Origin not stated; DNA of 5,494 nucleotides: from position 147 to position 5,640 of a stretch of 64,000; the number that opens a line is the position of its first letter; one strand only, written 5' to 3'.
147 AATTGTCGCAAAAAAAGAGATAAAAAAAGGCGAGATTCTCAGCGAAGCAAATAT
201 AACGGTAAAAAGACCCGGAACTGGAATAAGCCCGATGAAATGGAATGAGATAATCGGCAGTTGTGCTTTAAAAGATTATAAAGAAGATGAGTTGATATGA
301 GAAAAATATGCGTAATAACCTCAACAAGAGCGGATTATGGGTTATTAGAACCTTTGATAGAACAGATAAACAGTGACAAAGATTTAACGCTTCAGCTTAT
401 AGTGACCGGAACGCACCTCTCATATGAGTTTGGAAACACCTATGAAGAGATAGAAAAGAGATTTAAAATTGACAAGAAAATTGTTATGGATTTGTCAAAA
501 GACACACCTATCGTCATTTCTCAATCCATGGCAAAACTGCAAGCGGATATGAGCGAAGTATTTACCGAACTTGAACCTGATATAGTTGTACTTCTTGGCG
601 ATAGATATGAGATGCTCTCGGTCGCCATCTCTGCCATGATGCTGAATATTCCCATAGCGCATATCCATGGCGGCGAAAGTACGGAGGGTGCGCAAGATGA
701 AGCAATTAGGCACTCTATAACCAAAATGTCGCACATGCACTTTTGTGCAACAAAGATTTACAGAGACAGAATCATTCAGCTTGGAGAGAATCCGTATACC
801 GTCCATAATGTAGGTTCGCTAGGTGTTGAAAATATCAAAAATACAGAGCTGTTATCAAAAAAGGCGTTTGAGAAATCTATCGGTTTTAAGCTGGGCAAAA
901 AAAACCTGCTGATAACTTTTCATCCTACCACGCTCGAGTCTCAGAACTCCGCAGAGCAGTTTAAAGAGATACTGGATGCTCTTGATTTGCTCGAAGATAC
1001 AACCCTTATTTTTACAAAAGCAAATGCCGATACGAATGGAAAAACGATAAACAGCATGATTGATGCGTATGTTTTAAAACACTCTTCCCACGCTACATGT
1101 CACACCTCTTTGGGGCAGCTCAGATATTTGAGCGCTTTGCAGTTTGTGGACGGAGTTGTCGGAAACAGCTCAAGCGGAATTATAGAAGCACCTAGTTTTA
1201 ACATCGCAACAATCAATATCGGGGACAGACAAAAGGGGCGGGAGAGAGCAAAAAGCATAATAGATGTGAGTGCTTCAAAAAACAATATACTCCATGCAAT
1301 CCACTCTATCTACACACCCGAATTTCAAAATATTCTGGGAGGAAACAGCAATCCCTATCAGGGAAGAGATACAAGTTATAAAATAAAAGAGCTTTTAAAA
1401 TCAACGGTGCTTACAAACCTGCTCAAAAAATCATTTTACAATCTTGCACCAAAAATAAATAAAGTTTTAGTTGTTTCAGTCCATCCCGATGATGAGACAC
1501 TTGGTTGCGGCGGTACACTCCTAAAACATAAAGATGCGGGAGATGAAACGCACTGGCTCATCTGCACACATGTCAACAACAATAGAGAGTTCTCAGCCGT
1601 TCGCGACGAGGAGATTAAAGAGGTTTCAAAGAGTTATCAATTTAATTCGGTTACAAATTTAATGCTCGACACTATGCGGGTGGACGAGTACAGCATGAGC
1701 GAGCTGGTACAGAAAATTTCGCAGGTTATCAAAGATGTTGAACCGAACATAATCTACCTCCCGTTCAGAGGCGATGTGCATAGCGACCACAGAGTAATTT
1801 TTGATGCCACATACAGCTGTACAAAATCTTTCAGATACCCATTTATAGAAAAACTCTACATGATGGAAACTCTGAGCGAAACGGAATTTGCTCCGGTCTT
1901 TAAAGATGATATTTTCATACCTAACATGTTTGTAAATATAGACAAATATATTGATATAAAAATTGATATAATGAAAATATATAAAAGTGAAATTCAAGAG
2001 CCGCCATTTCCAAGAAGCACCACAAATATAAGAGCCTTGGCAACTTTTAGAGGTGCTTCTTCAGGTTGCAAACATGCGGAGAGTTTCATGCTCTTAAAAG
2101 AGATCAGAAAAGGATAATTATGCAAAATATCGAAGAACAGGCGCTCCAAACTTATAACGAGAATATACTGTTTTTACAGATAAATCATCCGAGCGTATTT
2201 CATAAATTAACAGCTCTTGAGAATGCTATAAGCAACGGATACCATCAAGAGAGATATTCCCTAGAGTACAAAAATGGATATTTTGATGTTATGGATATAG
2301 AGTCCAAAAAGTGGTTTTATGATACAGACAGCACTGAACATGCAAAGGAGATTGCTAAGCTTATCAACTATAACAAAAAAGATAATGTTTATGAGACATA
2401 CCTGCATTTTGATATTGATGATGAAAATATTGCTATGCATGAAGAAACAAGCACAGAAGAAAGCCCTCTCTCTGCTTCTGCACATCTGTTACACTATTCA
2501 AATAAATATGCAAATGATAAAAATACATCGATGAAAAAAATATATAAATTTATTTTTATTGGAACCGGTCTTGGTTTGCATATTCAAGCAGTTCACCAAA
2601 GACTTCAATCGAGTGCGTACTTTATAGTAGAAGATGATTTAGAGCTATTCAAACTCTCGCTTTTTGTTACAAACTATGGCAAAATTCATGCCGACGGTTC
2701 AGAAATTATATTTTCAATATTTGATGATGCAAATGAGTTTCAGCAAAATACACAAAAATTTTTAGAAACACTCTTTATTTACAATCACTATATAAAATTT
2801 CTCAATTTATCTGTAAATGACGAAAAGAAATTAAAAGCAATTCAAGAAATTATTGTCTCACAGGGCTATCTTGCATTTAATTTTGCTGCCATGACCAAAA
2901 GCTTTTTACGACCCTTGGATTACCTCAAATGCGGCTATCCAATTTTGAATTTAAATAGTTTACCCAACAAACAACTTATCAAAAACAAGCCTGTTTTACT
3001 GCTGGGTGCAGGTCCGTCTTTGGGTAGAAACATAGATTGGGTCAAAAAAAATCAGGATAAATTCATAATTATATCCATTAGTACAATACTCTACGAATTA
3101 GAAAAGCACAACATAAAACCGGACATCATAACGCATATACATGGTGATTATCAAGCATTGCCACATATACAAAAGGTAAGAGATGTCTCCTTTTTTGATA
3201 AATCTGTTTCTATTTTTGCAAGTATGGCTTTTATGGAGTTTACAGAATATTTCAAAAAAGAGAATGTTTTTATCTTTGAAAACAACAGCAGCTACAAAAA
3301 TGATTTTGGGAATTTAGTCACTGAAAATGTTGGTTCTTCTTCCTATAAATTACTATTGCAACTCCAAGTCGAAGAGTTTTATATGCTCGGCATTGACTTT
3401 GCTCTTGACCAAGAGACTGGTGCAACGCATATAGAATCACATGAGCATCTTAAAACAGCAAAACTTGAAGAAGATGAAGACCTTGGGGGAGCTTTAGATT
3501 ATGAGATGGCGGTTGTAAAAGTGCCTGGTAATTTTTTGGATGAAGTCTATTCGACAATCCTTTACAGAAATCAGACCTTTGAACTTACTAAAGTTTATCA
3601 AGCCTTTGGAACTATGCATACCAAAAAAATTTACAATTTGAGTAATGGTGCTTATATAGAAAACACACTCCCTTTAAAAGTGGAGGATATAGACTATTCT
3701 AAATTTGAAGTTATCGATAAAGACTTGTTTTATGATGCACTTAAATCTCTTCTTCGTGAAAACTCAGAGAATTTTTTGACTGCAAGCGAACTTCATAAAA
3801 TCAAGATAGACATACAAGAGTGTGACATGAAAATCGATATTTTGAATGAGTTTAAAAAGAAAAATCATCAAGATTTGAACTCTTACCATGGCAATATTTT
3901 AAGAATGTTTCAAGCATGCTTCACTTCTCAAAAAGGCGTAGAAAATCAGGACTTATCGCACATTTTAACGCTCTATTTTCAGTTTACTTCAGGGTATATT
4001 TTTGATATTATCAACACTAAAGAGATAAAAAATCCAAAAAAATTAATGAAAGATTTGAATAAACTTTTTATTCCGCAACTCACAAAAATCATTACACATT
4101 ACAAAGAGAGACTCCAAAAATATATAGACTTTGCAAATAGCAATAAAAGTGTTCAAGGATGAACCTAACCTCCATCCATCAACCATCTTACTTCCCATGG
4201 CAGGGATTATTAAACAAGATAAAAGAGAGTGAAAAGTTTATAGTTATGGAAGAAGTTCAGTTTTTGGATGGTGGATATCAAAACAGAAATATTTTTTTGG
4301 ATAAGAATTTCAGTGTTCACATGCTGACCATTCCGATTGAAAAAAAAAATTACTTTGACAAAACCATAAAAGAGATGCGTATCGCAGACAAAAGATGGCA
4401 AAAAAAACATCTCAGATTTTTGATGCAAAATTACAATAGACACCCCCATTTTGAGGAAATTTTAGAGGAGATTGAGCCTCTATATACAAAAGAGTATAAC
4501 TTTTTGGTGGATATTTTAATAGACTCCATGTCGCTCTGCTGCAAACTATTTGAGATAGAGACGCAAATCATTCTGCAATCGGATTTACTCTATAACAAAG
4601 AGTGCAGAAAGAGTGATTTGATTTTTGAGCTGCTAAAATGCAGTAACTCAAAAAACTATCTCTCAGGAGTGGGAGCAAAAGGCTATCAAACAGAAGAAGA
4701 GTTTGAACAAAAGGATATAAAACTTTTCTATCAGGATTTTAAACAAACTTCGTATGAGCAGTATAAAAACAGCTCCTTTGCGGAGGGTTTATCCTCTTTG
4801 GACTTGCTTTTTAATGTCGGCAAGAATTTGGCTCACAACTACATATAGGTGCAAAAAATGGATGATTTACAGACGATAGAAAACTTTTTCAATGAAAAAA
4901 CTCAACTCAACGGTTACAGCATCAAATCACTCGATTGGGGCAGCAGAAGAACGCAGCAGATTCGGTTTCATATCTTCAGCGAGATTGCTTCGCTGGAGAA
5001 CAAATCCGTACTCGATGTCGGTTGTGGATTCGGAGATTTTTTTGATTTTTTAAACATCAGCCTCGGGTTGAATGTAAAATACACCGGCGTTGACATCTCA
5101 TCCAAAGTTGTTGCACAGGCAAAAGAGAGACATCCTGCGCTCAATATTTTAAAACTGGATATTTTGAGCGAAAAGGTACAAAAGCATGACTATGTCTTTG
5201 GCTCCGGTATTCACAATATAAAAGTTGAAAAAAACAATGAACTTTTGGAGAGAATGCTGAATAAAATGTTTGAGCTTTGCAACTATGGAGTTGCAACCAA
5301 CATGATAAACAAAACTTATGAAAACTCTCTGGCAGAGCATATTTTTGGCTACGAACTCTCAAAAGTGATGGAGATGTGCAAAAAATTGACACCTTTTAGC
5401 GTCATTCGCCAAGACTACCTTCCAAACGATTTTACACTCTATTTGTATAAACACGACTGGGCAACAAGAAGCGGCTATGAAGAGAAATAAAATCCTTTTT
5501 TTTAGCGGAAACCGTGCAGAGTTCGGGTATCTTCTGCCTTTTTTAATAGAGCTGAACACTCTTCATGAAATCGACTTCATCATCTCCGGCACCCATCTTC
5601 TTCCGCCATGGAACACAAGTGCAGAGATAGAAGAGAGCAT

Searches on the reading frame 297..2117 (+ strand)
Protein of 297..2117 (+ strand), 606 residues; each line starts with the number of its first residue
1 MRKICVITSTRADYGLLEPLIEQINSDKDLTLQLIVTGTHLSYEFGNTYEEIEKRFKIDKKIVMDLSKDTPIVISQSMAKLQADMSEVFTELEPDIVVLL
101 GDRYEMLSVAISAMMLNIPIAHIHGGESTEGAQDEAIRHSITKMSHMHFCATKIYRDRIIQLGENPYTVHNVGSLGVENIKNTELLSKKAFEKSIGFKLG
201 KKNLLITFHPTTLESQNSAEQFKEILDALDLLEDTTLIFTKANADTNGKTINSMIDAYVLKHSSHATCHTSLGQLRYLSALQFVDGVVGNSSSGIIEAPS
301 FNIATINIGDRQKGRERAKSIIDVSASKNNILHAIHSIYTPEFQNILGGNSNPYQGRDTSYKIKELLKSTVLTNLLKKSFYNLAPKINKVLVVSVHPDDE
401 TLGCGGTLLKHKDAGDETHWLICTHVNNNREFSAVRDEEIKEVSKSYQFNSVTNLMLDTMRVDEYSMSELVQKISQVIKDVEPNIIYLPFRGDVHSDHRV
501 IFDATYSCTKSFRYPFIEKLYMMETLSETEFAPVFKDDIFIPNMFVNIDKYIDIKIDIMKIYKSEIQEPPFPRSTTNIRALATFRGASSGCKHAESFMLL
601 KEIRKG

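Call 79: search_protein_families(library=pfam, proteins=[window:297-2117:+], max_evalue=0.00001)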
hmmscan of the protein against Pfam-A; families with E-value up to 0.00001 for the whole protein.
window:297-2117:+ (606 aa): 2 families
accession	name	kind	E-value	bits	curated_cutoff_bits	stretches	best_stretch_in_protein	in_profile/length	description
PF02350.25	Epimerase_2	-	1.5e-84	284.3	30.6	1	23-368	2-347/347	UDP-N-acetylglucosamine 2-epimerase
PF02585.22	PIG-L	-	7.7e-24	85.1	28.2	1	391-507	1-127/129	GlcNAc-PI de-N-acetylase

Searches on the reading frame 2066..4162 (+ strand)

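Call 79: search_protein_families(library=pfam, proteins=[window:2066-4162:+], max_evalue=0.00001)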
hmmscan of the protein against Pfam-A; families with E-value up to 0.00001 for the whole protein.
window:2066-4162:+ (698 aa): 2 families
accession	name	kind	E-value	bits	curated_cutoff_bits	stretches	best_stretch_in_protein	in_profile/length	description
PF01973.23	MptE-like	-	2.9e-26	92.7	34.6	1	296-448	15-169/171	6-hydroxymethylpterin diphosphokinase MptE-like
PF20157.4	Maf_flag10_N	-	6.3e-09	36.1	23.5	1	30-240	2-205/228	Glycosyltransferase Maf N-terminal domain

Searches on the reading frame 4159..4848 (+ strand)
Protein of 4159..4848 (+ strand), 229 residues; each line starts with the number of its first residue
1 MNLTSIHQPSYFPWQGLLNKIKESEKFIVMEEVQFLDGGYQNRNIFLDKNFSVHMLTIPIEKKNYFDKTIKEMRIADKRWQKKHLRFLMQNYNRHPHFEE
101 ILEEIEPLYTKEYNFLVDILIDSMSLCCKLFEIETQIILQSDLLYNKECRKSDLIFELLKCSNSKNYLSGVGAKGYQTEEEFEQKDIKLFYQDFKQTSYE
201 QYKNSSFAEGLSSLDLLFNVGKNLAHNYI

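Call 79: search_protein_families(library=pfam, proteins=[window:4159-4848:+], max_evalue=0.00001)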
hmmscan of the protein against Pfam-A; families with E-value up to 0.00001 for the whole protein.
window:4159-4848:+ (229 aa): 1 family
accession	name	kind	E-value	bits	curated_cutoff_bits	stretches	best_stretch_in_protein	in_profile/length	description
PF08889.16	WbqC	-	5.1e-60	203.5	21.3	1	8-223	1-214/218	WbqC-like protein family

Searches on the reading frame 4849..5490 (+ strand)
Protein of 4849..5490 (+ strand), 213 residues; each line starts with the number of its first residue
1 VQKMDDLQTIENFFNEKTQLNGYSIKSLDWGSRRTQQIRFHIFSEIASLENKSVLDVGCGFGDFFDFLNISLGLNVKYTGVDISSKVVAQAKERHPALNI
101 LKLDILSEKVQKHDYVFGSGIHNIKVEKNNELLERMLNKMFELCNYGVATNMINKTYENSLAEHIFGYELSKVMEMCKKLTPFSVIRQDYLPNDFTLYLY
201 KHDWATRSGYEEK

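Call 79: search_protein_families(library=pfam, proteins=[window:4849-5490:+], max_evalue=0.00001)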
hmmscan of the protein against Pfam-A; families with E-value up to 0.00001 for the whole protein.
window:4849-5490:+ (213 aa): 4 families
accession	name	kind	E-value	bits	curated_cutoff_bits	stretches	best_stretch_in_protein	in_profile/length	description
PF13649.12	Methyltransf_25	-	1.8e-09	38.6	27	1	54-137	1-90/97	Methyltransferase domain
PF13847.12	Methyltransf_31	-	4.9e-08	33.2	27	1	50-119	3-81/145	Methyltransferase domain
PF08242.18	Methyltransf_12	-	1.2e-07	32.8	30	1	55-121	1-74/98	Methyltransferase domain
PF08241.18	Methyltransf_11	-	5.5e-06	27.4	21.2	0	55-107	1-48/95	Methyltransferase domain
